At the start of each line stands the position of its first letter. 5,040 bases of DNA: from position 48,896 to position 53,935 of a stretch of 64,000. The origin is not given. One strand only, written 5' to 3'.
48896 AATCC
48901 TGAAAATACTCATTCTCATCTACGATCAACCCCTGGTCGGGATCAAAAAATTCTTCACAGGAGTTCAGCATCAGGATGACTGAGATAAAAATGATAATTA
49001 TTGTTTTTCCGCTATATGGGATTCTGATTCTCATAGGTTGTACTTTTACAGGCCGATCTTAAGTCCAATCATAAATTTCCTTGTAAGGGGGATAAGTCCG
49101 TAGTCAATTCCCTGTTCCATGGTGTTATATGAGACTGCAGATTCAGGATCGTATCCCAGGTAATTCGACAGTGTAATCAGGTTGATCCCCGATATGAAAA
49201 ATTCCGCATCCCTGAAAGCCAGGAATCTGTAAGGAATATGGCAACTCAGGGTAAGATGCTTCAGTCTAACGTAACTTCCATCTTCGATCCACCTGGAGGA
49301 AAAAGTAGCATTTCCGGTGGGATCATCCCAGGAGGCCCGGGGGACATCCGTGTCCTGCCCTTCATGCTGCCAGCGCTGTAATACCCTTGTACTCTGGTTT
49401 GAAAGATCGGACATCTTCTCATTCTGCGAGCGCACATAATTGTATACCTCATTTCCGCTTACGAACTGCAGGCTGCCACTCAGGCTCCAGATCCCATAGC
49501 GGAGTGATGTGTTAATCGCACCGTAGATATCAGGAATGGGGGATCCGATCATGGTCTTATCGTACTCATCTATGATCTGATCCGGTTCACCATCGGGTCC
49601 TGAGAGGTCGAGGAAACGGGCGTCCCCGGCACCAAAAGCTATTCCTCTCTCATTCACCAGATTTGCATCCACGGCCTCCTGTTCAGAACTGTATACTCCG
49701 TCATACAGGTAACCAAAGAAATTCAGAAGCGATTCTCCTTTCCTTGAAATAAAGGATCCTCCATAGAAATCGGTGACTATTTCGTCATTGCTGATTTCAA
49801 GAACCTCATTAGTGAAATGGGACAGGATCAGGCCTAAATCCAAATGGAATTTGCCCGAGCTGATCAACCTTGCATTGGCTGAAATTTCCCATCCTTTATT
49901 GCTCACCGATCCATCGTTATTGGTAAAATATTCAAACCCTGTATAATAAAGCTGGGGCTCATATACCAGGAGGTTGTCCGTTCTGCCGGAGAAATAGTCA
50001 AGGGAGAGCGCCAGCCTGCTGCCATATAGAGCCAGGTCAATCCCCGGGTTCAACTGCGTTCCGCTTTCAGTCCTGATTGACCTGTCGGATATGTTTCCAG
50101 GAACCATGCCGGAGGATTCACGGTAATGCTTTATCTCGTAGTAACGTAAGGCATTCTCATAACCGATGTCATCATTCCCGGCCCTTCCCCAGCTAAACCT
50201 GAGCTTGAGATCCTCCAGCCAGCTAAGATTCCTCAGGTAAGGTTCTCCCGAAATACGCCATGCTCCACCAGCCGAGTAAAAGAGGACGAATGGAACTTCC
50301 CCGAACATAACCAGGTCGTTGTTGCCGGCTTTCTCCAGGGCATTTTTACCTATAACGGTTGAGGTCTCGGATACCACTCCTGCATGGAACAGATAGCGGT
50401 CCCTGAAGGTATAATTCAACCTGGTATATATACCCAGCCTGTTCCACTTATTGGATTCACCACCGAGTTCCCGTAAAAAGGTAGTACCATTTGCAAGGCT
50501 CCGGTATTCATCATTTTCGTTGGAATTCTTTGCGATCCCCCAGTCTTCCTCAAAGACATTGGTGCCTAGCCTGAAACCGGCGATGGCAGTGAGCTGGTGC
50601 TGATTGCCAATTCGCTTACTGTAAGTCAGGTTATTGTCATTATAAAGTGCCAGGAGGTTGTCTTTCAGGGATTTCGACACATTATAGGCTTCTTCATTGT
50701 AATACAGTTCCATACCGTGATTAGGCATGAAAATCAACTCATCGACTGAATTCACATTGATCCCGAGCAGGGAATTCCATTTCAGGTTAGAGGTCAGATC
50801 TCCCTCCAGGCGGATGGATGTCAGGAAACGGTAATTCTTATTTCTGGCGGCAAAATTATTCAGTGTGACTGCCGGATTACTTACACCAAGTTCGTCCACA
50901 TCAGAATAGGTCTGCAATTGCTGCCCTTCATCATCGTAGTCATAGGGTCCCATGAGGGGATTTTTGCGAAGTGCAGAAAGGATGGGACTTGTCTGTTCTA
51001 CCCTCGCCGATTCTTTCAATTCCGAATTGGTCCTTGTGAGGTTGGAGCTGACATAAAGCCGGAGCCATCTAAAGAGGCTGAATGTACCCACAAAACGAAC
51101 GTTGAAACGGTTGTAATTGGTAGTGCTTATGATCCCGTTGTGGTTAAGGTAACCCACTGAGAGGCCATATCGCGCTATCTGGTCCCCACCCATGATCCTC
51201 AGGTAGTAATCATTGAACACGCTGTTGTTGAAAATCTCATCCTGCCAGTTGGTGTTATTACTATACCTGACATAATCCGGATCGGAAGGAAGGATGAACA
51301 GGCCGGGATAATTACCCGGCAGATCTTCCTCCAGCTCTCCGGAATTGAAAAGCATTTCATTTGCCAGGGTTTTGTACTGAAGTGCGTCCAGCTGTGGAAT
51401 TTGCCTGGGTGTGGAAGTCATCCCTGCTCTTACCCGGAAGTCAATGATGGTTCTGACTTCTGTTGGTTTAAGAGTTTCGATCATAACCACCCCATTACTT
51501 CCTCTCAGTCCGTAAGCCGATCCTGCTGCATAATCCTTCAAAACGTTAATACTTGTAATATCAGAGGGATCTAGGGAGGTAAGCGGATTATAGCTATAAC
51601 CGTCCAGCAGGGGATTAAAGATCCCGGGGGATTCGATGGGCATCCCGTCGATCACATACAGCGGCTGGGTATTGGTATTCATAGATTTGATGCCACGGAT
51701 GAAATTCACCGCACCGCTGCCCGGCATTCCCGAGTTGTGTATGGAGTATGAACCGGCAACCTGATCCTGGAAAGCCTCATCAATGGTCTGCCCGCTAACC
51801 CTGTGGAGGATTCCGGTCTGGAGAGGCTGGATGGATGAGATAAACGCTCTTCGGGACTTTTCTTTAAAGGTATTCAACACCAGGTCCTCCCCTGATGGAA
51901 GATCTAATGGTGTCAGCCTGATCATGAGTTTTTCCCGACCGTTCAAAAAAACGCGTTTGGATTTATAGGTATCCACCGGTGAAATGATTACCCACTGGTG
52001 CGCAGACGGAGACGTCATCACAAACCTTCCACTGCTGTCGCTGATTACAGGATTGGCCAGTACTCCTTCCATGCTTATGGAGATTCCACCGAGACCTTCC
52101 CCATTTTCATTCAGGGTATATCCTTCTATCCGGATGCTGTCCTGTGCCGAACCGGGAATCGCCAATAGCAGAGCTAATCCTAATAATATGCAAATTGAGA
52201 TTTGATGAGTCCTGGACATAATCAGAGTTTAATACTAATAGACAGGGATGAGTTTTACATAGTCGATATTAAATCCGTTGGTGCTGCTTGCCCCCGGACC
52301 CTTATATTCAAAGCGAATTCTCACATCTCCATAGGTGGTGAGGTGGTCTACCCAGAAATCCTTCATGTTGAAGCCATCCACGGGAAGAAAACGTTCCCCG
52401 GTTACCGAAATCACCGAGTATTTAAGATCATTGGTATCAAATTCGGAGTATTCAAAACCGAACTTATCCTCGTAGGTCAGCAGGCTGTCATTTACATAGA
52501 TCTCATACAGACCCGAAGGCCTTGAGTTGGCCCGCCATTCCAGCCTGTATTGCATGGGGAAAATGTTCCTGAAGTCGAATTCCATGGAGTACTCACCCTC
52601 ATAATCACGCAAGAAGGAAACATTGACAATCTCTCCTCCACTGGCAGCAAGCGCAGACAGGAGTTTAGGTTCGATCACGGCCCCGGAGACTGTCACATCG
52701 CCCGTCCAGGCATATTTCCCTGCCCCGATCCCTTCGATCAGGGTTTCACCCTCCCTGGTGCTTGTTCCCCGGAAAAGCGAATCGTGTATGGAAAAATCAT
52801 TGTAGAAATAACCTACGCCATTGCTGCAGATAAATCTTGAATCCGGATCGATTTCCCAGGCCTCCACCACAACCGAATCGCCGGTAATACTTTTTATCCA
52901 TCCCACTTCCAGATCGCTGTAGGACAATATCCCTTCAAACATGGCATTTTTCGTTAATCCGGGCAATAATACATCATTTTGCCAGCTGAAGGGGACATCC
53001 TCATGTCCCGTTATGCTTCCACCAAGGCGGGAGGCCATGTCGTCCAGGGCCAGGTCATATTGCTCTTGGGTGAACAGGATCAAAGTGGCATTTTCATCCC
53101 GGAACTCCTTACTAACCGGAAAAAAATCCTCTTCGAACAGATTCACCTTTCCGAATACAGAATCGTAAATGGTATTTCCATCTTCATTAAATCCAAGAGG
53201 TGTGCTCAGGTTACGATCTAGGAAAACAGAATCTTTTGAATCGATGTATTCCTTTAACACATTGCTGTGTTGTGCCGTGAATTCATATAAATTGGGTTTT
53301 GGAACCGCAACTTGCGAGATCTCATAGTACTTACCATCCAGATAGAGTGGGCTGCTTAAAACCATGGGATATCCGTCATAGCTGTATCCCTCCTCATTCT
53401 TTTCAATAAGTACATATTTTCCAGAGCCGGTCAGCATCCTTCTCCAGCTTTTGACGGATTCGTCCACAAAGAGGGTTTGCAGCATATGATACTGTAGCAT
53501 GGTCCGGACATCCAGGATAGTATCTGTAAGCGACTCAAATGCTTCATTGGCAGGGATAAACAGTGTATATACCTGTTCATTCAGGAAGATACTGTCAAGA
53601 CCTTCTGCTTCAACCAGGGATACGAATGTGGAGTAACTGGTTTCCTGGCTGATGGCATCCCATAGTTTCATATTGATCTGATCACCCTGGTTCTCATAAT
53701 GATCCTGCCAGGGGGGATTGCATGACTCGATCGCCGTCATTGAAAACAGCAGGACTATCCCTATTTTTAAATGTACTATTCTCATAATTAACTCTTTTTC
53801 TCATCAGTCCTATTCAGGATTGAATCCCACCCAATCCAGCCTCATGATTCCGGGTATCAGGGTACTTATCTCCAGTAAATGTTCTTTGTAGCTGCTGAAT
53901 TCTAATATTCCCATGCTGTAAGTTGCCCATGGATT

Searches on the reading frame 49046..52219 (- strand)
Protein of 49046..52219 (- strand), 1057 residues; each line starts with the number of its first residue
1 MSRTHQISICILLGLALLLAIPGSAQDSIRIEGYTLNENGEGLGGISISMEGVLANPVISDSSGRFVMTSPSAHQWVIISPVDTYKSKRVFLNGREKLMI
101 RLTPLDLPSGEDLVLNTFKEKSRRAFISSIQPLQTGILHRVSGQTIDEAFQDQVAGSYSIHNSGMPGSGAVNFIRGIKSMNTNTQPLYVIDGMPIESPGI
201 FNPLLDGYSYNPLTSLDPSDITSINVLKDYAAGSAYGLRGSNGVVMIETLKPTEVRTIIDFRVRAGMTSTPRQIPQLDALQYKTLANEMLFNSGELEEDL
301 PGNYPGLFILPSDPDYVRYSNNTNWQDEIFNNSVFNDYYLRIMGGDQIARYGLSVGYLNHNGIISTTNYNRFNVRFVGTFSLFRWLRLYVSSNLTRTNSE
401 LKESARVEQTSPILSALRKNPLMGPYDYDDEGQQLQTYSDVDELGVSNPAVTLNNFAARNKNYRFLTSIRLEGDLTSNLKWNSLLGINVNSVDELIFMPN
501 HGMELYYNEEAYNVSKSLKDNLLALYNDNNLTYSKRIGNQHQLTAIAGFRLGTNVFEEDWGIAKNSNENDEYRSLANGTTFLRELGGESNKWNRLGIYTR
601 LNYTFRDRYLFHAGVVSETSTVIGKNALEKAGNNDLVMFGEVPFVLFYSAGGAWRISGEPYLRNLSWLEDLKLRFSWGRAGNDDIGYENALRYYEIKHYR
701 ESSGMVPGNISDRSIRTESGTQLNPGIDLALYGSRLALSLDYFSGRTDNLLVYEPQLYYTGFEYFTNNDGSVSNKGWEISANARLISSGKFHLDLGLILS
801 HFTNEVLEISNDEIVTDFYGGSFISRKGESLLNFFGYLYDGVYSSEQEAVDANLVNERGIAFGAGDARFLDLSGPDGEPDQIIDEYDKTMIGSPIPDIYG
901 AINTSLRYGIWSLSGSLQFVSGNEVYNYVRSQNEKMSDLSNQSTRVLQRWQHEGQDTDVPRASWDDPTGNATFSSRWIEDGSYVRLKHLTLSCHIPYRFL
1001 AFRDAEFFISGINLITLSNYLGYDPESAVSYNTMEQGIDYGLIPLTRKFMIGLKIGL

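Call 46: search_protein_families(library=pfam, proteins=[window:49046-52219:-], max_evalue=0.0001)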
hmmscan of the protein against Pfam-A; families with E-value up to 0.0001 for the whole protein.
window:49046-52219:- (1057 aa): 1 family
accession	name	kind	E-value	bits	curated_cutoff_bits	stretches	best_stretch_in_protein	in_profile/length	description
PF07715.20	Plug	-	7.2e-11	43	23.9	1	140-244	19-107/107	TonB-dependent Receptor Plug Domain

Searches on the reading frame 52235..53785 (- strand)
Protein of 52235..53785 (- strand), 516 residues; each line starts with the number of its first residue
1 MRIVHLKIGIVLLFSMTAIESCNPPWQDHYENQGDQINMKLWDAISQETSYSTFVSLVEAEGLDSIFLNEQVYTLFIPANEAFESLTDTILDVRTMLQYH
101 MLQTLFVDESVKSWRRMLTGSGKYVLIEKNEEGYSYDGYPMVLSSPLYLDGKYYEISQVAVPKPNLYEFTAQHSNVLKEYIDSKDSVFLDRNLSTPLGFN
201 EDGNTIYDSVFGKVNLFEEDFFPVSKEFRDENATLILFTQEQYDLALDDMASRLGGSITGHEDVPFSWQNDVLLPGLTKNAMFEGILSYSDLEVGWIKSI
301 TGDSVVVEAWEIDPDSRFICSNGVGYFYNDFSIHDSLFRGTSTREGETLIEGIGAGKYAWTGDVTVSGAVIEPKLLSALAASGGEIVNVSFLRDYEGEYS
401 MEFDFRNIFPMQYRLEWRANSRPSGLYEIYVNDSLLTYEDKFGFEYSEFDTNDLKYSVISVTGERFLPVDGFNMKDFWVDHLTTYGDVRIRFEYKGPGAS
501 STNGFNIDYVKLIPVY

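Call 46: search_protein_families(library=pfam, proteins=[window:52235-53785:-], max_evalue=0.0001)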
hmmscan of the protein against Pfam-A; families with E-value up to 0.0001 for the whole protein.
window:52235-53785:- (516 aa): 1 family
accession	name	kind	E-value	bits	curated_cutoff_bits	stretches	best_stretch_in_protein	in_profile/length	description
PF02469.27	Fasciclin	-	5.3e-09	36.8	22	1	50-138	2-99/123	Fasciclin domain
